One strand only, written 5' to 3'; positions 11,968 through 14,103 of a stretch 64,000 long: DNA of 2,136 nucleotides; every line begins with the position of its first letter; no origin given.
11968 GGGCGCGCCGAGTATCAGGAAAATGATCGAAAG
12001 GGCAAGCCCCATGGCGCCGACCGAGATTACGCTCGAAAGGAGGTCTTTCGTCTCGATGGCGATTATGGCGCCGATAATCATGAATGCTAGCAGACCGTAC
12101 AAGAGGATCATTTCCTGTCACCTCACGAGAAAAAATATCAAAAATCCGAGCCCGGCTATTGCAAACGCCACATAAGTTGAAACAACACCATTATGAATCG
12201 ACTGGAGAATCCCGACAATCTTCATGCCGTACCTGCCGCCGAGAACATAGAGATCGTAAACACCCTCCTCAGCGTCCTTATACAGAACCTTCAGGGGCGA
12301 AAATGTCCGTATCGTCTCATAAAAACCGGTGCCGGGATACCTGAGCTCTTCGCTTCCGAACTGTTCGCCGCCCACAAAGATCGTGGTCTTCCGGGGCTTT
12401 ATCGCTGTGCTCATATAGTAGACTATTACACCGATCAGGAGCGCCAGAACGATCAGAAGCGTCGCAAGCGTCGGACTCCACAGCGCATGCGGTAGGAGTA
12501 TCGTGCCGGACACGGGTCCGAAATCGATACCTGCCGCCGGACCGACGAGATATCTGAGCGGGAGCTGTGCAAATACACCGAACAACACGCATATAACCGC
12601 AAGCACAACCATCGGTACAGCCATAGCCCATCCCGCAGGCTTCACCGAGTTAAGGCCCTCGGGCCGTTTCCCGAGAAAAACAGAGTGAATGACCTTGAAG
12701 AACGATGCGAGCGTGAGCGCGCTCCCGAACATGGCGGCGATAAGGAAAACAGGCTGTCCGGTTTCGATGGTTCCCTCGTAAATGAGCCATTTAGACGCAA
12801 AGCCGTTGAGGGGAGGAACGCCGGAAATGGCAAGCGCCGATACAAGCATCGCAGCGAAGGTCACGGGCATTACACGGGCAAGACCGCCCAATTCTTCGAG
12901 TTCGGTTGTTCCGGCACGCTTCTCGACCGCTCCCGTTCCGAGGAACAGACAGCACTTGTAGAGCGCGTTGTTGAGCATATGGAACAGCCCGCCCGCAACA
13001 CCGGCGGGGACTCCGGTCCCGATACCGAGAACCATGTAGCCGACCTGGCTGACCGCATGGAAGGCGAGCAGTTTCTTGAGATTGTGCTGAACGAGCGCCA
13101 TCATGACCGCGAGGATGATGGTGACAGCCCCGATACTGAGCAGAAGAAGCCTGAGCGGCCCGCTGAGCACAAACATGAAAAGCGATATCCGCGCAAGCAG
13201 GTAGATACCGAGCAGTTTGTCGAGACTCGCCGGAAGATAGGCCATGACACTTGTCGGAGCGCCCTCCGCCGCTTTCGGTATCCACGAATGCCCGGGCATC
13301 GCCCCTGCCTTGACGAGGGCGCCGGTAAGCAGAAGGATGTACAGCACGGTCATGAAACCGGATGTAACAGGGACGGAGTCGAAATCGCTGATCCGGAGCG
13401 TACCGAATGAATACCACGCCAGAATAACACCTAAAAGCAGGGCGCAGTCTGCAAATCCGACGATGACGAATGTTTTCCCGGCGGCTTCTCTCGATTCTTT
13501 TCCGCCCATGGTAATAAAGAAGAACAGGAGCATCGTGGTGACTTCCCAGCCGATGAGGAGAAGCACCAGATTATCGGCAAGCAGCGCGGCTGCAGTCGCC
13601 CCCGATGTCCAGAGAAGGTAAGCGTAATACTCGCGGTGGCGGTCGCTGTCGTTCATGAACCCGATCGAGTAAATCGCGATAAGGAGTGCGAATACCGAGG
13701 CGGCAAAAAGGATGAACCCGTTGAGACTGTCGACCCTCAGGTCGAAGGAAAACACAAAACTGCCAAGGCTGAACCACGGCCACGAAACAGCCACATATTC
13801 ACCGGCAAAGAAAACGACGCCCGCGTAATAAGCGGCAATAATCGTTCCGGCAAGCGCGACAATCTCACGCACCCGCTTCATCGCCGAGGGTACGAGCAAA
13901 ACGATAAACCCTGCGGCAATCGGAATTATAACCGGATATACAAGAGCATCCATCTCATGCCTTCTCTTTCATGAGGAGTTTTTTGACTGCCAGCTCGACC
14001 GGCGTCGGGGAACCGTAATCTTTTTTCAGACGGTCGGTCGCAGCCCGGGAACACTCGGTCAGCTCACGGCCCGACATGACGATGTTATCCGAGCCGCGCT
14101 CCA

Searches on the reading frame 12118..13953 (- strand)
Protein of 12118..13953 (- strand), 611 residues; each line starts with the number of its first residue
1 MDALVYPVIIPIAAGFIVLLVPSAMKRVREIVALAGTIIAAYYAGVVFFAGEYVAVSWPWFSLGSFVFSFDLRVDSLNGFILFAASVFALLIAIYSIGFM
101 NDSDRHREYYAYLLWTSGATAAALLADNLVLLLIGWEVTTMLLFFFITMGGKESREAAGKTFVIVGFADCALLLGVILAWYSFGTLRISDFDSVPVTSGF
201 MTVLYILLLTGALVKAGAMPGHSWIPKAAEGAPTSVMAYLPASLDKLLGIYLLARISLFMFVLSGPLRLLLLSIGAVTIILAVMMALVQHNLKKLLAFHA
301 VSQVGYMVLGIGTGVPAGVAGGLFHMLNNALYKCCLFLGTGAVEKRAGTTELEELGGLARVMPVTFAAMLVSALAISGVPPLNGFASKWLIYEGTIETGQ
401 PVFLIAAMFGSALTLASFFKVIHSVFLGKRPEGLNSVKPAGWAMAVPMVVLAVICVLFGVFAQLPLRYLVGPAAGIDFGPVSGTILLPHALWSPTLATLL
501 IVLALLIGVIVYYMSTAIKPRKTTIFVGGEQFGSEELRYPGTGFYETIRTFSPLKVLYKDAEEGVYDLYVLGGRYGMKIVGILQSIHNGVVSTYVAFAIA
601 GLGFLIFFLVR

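Call 4: search_protein_families(library=pfam, proteins=[window:12118-13953:-], max_evalue=0.001)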
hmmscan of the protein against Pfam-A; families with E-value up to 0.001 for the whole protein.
window:12118-13953:- (611 aa): 2 families
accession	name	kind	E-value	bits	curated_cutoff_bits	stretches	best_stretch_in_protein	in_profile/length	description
PF00361.26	Proton_antipo_M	-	2.3e-56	191.6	21.5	1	126-414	1-294/294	NADH:quinone oxidoreductase/Mrp antiporter, TM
PF00662.26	Proton_antipo_N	-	1.2e-07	31.9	24.5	1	60-107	1-48/51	NADH-Ubiquinone oxidoreductase (complex I), chain 5 N-terminus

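Call 5: search_protein_families(library=ncbifam, proteins=[window:12118-13953:-], max_evalue=0.001)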
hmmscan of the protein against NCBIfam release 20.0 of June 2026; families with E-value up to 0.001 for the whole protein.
window:12118-13953:- (611 aa): 74 families (the best 25 are shown)
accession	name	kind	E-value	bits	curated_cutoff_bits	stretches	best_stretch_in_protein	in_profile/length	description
NF006419.0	PRK08668.1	equivalog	4.1e-89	300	617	1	4-551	4-560/613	NADH dehydrogenase subunit M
NF005141.0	PRK06590.1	equivalog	4.1e-79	267.1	556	1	4-609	5-609/615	NADH-quinone oxidoreductase subunit L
NF006240.0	PRK08376.1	subfamily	7.3e-79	266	662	1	4-474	7-504/521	putative monovalent cation/H+ antiporter subunit D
TIGR01974.1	NDH_I_L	subfamily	3.1e-74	251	407.5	1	8-608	7-628/630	NADH-quinone oxidoreductase subunit L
NF009287.0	PRK12647.1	equivalog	6e-70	236.7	937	1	11-521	10-524/773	putative monovalent cation/H+ antiporter subunit A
NF005086.0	PRK06521.1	equivalog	6.7e-68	229.7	667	1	8-553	12-595/669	hydrogenase 4 subunit B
NF009288.0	PRK12648.1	equivalog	2e-66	224.8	1104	1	4-517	3-525/954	monovalent cation/H+ antiporter subunit A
NF005097.0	PRK06525.1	equivalog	2e-66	224.7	430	1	4-462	5-475/480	hydrogenase 4 subunit D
NF009289.0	PRK12649.1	equivalog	1.1e-62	212.5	1117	1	4-518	7-539/789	putative monovalent cation/H+ antiporter subunit A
NF009310.0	PRK12668.1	equivalog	3.9e-62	210.9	564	1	3-472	5-444/584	Na(+)/H(+) antiporter subunit D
NF009284.0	PRK12644.1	equivalog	6.8e-61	206.5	962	1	17-521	18-528/975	Na+/H+ antiporter subunit A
TIGR00940.1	2a6301s01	subfamily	8.5e-61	206.2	920.45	1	10-519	8-551/793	monovalent cation:proton antiporter subunit A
NF009306.0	PRK12663.1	equivalog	2.7e-59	201.3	542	1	4-466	6-471/498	Na+/H+ antiporter subunit D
NF009290.0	PRK12650.1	equivalog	6e-59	199.8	980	1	32-511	37-521/966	DUF4040 family protein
TIGR01972.1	NDH_I_M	subfamily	4.3e-58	197.2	263.8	1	7-464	4-470/486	NADH-quinone oxidoreductase subunit M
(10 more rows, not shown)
